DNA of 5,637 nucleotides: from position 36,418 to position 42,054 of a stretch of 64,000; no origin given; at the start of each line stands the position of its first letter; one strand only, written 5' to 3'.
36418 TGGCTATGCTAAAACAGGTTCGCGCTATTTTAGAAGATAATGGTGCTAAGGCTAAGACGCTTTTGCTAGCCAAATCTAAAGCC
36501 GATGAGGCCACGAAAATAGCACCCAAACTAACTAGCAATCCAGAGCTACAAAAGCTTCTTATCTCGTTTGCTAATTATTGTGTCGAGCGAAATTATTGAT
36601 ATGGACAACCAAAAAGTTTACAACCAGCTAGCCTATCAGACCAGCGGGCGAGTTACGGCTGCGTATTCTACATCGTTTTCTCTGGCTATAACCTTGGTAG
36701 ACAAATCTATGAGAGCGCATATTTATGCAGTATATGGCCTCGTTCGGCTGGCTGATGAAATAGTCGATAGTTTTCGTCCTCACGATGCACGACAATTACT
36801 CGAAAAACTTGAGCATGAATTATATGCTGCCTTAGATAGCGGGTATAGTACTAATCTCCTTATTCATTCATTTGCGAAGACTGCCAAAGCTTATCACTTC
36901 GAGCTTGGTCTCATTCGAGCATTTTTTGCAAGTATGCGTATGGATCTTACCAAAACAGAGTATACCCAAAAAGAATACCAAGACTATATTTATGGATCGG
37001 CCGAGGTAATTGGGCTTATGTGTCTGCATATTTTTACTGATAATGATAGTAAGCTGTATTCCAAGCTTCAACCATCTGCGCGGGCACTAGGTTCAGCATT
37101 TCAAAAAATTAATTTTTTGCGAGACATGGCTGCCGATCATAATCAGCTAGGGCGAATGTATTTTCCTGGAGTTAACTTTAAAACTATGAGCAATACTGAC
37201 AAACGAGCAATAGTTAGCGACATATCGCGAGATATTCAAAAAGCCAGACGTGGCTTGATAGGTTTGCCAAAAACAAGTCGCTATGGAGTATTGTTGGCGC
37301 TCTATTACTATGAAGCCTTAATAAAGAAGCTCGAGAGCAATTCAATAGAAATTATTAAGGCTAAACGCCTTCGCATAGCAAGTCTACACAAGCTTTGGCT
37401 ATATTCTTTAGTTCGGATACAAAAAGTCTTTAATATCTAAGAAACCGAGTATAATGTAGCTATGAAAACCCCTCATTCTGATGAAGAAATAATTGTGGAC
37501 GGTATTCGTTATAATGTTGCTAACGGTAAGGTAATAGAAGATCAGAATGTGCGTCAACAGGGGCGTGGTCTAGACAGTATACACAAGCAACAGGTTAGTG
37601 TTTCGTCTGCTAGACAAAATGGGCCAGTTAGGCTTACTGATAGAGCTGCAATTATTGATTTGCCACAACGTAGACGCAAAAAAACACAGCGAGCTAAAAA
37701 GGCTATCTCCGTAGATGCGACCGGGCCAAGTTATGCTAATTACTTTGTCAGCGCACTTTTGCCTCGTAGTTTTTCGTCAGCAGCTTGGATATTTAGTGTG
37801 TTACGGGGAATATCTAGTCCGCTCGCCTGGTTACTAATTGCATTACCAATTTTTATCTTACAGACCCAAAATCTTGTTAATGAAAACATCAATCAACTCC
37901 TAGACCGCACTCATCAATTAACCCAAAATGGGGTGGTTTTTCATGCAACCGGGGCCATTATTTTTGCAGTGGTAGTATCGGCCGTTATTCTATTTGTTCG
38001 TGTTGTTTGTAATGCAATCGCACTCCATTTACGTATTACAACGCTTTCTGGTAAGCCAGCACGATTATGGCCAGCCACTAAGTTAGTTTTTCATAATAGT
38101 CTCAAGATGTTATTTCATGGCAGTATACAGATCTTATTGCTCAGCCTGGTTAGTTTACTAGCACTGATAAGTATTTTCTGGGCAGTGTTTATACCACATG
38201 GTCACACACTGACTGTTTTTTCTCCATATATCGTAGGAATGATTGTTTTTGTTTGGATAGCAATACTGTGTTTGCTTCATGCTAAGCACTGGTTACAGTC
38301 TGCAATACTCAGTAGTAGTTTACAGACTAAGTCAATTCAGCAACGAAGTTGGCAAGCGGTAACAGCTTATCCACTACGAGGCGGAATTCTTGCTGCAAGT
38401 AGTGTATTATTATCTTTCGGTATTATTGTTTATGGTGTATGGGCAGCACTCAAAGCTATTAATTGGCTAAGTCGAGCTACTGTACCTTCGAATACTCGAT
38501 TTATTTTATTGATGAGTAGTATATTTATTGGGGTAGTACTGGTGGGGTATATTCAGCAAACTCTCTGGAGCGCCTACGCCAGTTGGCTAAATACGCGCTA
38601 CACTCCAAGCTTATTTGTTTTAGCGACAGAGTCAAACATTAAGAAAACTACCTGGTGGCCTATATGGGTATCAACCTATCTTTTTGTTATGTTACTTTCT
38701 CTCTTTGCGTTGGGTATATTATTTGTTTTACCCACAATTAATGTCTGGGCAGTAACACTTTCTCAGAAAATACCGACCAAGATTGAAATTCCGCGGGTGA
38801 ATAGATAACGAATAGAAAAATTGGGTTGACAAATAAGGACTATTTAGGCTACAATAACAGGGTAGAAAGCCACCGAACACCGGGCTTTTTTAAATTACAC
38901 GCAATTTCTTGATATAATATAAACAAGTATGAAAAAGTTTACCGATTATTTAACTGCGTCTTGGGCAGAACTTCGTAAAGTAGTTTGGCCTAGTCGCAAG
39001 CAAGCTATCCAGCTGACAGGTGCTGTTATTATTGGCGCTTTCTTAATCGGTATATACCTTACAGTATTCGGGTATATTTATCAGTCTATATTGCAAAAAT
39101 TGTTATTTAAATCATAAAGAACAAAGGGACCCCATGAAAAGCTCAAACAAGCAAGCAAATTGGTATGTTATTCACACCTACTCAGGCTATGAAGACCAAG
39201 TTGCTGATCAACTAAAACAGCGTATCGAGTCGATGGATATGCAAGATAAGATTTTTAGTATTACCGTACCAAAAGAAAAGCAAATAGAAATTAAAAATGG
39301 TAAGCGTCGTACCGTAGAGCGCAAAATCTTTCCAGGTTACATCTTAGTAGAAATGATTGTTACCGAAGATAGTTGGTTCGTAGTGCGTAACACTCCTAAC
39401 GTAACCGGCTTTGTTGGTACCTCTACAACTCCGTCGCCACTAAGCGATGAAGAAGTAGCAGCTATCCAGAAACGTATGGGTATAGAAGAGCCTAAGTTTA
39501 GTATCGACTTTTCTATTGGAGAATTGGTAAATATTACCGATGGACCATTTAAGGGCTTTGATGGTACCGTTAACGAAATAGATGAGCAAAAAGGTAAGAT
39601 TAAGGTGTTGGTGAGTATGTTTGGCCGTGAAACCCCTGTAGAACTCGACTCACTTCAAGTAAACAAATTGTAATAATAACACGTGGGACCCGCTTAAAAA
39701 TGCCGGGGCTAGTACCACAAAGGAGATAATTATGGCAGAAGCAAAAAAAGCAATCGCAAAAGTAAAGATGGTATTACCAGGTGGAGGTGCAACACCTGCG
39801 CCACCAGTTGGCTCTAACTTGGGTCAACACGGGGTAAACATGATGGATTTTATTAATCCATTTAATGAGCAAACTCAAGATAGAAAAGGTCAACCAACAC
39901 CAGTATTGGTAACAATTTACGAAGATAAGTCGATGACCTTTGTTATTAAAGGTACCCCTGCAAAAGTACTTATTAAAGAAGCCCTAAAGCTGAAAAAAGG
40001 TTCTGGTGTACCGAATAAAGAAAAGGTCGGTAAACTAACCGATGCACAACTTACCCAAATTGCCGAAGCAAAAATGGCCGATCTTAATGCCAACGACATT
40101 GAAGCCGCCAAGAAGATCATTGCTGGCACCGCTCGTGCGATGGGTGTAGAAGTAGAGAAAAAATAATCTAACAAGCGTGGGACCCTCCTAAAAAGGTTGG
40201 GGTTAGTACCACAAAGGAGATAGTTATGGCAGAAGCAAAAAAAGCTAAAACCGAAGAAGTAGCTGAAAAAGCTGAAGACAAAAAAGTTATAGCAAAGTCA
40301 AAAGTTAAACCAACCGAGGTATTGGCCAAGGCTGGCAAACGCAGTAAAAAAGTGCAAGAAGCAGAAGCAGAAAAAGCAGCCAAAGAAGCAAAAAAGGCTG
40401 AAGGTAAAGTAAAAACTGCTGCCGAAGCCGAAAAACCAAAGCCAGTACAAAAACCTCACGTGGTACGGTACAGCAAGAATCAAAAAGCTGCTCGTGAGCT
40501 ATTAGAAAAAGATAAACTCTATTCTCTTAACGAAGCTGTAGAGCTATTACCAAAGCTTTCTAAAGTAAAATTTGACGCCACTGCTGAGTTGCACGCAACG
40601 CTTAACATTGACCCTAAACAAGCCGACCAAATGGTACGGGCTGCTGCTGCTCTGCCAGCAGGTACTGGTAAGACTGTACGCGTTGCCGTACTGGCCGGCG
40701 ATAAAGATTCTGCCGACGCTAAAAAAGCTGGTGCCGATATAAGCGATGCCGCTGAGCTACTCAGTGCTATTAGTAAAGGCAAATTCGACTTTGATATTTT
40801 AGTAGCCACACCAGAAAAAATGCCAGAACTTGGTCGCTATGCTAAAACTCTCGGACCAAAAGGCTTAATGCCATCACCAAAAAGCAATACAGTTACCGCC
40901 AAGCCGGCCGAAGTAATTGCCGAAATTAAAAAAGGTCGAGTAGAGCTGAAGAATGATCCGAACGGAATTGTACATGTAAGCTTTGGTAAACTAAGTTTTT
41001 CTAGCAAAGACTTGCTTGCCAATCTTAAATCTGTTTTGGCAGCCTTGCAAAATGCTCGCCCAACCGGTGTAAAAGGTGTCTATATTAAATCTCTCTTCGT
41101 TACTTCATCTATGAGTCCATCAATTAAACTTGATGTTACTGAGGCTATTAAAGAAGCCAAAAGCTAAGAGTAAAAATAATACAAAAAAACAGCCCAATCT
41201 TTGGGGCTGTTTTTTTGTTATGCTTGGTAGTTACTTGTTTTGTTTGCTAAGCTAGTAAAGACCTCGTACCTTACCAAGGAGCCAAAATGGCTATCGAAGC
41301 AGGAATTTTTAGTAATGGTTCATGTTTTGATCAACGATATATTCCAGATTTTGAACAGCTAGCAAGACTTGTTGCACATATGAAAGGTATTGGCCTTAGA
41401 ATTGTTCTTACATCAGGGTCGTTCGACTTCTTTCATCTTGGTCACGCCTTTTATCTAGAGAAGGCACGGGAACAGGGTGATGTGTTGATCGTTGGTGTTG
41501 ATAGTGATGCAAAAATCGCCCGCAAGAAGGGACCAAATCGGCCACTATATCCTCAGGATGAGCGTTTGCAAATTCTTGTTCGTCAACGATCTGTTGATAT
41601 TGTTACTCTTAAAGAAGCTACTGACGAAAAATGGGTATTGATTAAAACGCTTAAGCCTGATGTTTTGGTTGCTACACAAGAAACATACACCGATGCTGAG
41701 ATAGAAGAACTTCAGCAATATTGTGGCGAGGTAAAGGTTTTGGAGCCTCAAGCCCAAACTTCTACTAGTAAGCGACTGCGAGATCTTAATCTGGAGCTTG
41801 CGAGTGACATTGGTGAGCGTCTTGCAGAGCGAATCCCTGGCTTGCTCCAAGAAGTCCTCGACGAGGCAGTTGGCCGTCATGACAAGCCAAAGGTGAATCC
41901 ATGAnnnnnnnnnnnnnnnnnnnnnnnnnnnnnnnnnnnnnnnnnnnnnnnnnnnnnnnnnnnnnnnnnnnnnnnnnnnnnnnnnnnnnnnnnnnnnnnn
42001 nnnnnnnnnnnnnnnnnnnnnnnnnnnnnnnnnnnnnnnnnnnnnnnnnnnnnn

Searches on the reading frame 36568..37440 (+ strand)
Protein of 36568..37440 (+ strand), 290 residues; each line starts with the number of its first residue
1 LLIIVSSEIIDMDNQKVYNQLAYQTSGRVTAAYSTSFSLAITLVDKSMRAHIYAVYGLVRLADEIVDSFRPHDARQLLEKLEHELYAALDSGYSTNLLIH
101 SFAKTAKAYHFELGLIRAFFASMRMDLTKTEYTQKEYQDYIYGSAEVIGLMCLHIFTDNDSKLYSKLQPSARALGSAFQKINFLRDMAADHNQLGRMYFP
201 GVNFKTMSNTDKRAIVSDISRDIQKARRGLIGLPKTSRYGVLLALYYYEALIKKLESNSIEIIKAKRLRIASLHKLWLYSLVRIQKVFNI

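Call 3: search_protein_families(library=pfam, proteins=[window:36568-37440:+], max_evalue=0.01)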
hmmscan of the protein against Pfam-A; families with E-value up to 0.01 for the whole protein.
window:36568-37440:+ (290 aa): 1 family
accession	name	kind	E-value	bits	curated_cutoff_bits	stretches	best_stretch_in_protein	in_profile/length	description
PF00494.24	SQS_PSY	-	2.8e-39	135.9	26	1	31-261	2-251/263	Squalene/phytoene synthase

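Call 4: search_protein_families(library=ncbifam, proteins=[window:36568-37440:+], max_evalue=0.01)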
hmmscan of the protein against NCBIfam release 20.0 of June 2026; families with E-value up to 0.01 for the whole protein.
window:36568-37440:+ (290 aa): 7 families
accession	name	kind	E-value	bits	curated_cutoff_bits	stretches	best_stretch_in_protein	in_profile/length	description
TIGR03465.1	HpnD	equivalog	7.7e-26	90.7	278.6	1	30-207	2-175/267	presqualene diphosphate synthase HpnD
NF045686.1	PhytoSynCyanob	equivalog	5.7e-23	81.5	550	1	17-278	15-299/310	15-cis-phytoene synthase CrtB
TIGR03464.1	HpnC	equivalog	1.9e-21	76.8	250.45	1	36-207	8-176/267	squalene synthase HpnC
NF045921.1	PhytnSynCrtBRhod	equivalog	3.9e-11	43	500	1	33-280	17-273/307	15-cis-phytoene synthase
NF042419.1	Phyto_syn_CrtB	equivalog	1e-09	38.4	480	1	28-219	9-212/306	15-cis-phytoene synthase CrtB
TIGR01559.1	squal_synth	equivalog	9.2e-05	21.8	286.75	1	128-200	126-199/337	squalene synthase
NF008140.0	PRK10888.1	equivalog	0.0049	16.2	412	1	125-196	151-225/323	octaprenyl diphosphate synthase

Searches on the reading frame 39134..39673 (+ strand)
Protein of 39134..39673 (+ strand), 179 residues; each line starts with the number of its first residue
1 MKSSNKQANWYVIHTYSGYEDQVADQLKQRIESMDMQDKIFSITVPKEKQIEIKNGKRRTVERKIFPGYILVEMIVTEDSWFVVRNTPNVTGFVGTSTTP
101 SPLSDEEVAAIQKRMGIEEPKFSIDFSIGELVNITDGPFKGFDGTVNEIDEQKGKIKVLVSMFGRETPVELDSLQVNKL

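Call 49: search_protein_families(library=pfam, proteins=[window:39134-39673:+], max_evalue=0.0001)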
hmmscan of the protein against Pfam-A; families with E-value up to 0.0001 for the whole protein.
window:39134-39673:+ (179 aa): 1 family
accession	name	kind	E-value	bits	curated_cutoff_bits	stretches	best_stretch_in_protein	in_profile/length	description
PF02357.24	NusG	-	2e-29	102.4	22.2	1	9-111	2-92/93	Transcription termination factor nusG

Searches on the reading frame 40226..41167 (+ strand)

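Call 49: search_protein_families(library=pfam, proteins=[window:40226-41167:+], max_evalue=0.0001)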
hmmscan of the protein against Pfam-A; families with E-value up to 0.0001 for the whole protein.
window:40226-41167:+ (313 aa): 1 family
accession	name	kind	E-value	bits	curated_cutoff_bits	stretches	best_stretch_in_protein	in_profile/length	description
PF00687.26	Ribosomal_L1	-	1.4e-51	175.3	32.2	1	110-298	3-198/198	Ribosomal protein L1p/L10e family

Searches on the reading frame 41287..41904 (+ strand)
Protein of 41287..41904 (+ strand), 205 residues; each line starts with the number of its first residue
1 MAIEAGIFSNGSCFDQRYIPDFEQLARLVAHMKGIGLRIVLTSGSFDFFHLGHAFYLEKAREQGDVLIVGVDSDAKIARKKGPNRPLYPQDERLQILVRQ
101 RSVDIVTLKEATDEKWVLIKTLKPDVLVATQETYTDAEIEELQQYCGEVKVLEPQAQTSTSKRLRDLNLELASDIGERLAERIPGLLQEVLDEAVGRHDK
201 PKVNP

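Call 49: search_protein_families(library=pfam, proteins=[window:41287-41904:+], max_evalue=0.0001)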
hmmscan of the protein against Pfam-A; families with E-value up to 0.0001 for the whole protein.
window:41287-41904:+ (205 aa): 1 family
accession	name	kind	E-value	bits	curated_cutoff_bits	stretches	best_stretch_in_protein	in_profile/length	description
PF01467.32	CTP_transf_like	-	2.9e-18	66.8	21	1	42-154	2-113/133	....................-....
